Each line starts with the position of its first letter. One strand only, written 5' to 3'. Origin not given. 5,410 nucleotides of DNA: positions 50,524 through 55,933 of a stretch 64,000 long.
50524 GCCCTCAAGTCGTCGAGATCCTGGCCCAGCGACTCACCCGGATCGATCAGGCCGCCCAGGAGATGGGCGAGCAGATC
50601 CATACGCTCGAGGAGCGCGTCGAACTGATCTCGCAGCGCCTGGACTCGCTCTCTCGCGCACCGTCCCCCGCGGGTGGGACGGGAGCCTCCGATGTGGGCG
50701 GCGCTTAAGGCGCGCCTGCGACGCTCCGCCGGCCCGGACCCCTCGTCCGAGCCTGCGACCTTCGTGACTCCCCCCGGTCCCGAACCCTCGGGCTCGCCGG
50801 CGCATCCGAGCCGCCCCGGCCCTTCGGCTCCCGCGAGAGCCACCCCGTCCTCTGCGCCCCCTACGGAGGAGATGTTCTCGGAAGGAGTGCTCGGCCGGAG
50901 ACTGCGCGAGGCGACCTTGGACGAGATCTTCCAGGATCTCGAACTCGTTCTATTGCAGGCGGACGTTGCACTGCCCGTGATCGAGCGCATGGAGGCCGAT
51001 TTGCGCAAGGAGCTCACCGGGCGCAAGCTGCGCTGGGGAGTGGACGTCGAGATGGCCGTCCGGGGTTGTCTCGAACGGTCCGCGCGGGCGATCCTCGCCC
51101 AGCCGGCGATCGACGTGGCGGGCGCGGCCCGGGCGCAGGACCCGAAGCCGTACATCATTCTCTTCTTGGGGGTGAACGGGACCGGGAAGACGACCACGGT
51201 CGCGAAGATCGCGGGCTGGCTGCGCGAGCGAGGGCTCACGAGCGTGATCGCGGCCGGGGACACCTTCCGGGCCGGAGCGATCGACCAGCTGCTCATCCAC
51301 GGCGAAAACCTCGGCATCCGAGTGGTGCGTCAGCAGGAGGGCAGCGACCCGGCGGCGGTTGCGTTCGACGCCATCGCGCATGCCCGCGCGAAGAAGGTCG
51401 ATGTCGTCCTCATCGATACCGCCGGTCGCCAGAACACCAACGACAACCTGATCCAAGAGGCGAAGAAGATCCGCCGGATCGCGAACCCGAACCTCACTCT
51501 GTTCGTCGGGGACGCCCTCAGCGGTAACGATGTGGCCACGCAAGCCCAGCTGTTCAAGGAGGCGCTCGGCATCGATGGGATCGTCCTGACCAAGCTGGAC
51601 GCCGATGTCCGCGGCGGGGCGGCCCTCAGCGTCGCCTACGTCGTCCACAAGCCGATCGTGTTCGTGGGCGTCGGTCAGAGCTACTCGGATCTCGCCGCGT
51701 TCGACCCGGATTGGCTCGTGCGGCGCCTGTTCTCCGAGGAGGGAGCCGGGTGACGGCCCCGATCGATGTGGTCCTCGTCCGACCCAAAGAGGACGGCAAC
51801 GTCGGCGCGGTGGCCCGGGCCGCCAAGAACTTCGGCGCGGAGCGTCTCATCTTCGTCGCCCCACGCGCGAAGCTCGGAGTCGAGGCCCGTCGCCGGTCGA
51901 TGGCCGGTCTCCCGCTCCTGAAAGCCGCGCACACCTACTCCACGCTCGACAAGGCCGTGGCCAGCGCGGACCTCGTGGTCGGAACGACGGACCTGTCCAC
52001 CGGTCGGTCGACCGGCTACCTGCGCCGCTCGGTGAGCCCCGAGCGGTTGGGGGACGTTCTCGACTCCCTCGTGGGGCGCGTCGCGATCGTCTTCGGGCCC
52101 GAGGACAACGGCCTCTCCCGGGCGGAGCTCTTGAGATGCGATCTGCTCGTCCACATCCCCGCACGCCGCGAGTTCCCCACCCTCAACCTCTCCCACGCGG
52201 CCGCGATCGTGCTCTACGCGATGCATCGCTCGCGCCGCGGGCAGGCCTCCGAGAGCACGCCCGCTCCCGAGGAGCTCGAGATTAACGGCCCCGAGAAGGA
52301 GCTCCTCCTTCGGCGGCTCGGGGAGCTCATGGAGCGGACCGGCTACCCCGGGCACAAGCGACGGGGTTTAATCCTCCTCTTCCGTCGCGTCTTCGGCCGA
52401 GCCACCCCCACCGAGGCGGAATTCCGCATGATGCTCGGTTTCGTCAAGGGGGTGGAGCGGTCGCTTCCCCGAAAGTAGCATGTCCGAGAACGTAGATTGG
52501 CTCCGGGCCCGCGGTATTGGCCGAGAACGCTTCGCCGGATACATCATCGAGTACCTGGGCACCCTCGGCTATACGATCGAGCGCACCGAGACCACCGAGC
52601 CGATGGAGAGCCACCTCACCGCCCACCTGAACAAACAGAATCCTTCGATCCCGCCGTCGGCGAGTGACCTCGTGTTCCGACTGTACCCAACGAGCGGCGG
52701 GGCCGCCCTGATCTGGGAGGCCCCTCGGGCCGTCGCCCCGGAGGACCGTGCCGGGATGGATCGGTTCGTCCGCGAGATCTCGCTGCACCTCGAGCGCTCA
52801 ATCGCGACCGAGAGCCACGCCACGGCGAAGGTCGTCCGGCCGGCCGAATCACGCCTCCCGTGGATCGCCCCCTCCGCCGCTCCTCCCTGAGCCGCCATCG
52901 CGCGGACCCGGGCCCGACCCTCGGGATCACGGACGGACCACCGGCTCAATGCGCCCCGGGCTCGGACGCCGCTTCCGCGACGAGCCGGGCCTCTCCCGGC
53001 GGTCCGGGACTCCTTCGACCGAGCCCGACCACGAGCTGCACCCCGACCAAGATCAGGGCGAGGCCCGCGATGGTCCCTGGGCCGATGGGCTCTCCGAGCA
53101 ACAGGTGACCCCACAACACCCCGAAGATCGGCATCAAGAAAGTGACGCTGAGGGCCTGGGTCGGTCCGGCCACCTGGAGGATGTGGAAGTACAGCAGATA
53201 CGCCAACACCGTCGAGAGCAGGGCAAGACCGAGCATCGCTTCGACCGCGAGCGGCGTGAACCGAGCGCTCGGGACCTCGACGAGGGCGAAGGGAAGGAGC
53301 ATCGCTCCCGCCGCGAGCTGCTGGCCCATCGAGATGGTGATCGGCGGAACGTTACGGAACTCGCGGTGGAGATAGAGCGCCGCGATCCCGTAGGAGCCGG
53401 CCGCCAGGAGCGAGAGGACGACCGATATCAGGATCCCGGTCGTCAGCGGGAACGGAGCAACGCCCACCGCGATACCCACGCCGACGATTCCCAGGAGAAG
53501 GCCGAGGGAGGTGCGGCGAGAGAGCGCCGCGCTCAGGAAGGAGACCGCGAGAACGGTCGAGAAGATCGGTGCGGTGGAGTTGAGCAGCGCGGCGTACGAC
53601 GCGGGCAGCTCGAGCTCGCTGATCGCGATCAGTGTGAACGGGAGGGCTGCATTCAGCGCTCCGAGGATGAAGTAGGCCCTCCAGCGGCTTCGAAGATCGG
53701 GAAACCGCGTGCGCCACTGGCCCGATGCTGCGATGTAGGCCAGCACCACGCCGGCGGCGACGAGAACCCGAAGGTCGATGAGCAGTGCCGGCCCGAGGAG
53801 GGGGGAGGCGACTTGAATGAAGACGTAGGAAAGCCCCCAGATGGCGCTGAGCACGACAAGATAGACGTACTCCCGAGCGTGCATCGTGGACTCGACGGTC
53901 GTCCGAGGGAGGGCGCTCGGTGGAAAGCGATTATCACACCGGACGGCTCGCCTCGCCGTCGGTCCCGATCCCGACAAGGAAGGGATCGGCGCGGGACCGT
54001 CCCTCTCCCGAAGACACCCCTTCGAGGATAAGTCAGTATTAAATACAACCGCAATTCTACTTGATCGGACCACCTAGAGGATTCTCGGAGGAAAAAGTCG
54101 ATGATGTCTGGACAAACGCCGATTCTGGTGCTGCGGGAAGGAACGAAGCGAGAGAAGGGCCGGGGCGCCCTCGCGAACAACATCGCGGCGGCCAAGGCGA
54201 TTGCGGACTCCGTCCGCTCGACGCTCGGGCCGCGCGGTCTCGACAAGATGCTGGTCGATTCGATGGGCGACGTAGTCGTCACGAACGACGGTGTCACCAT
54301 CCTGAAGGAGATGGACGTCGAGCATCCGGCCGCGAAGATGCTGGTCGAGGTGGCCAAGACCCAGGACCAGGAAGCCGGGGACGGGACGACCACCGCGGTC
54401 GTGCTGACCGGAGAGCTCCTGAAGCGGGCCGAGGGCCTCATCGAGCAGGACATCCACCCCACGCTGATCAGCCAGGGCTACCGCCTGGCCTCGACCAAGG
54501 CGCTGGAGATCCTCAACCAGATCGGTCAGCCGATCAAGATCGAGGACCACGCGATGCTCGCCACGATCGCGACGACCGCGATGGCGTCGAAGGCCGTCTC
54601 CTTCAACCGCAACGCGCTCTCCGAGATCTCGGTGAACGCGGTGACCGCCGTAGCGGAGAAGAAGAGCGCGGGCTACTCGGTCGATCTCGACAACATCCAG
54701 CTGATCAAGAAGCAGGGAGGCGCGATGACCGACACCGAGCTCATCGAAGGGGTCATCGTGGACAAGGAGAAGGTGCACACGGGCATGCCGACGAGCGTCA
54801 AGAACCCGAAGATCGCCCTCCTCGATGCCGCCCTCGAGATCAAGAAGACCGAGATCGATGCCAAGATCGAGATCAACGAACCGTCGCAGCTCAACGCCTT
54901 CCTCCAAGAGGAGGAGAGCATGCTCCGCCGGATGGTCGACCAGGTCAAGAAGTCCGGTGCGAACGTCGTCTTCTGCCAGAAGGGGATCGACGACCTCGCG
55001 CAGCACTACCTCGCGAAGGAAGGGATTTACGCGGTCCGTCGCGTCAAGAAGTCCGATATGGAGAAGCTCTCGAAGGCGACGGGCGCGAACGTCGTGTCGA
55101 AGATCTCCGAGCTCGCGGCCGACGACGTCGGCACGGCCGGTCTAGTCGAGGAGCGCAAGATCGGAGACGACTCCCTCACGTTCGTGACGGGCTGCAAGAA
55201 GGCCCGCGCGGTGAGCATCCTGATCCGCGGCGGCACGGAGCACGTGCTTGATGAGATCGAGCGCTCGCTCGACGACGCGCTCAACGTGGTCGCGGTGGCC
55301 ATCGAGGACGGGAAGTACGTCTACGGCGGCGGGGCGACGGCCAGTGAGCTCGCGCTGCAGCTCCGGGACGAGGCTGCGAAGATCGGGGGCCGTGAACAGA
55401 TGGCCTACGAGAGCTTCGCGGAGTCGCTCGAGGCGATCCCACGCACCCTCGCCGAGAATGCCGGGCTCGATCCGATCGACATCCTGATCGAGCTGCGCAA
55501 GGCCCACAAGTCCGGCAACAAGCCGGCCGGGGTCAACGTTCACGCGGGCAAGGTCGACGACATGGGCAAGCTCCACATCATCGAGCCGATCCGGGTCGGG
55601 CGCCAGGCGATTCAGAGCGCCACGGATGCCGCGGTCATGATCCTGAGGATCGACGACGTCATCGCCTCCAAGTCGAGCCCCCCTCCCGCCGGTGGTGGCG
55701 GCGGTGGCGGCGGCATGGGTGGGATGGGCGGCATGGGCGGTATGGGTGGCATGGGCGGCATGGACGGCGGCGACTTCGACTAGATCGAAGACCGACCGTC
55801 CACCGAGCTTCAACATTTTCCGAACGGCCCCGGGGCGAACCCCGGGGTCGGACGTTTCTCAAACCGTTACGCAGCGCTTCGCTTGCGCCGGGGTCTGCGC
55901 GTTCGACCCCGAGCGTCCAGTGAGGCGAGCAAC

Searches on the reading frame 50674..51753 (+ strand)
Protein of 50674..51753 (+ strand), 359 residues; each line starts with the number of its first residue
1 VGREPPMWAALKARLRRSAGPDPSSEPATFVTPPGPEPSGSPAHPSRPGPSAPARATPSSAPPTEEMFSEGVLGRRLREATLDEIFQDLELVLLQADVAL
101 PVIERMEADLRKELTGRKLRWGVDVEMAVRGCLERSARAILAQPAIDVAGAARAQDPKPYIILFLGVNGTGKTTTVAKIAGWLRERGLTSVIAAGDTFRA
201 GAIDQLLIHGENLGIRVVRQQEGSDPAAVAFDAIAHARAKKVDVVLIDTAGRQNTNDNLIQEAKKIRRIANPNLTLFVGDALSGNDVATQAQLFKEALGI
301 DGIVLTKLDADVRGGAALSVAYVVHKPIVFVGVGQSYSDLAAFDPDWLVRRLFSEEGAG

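Call 76: search_protein_families(library=pfam, proteins=[window:50674-51753:+], max_evalue=0.001)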
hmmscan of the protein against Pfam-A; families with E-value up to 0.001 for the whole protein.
window:50674-51753:+ (359 aa): 3 families
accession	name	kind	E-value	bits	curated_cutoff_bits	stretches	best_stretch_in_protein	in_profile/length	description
PF00448.28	SRP54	-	2.5e-72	243.1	22.7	1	160-353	2-195/196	SRP54-type protein, GTPase domain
PF02881.24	SRP54_N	-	2.1e-07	31.5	22.4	1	74-129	15-71/75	SRP54-type protein, helical bundle domain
PF13207.12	AAA_17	-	3e-06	28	27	1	165-277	1-107/136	AAA domain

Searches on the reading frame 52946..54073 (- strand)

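Call 45: search_protein_families(library=pfam, proteins=[window:52946-54073:-], max_evalue=0.001)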
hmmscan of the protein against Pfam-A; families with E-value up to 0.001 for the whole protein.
window:52946-54073:- (375 aa): 2 families
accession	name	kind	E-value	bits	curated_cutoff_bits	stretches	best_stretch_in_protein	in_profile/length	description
PF00892.27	EamA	-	2.5e-35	122.1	28.2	2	217-349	3-134/135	EamA-like transporter family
PF03151.22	TPT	-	1.5e-05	25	30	0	122-202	55-135/291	Triose-phosphate Transporter family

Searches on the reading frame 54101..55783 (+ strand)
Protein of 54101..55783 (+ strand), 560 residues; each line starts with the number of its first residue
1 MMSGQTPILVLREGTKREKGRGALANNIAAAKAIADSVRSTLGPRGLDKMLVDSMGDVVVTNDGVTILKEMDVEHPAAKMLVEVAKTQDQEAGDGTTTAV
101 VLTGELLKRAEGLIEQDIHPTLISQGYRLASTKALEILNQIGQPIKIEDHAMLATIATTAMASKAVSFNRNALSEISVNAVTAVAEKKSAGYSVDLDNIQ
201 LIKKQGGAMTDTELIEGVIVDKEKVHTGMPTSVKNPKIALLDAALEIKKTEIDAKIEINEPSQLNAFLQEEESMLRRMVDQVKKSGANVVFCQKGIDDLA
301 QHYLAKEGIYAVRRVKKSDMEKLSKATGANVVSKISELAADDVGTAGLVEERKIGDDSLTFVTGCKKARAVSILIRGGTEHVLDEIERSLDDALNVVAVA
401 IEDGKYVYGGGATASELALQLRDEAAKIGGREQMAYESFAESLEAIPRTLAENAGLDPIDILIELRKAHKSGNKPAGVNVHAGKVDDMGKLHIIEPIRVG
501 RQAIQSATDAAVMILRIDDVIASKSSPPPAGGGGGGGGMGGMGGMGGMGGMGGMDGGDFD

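Call 76: search_protein_families(library=pfam, proteins=[window:54101-55783:+], max_evalue=0.001)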
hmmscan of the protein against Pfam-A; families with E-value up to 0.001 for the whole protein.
window:54101-55783:+ (560 aa): 1 family
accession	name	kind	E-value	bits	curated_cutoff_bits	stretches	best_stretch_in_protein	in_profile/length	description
PF00118.29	Cpn60_TCP1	-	7.5e-189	628.9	34.3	1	34-524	1-489/490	TCP-1/cpn60 chaperonin family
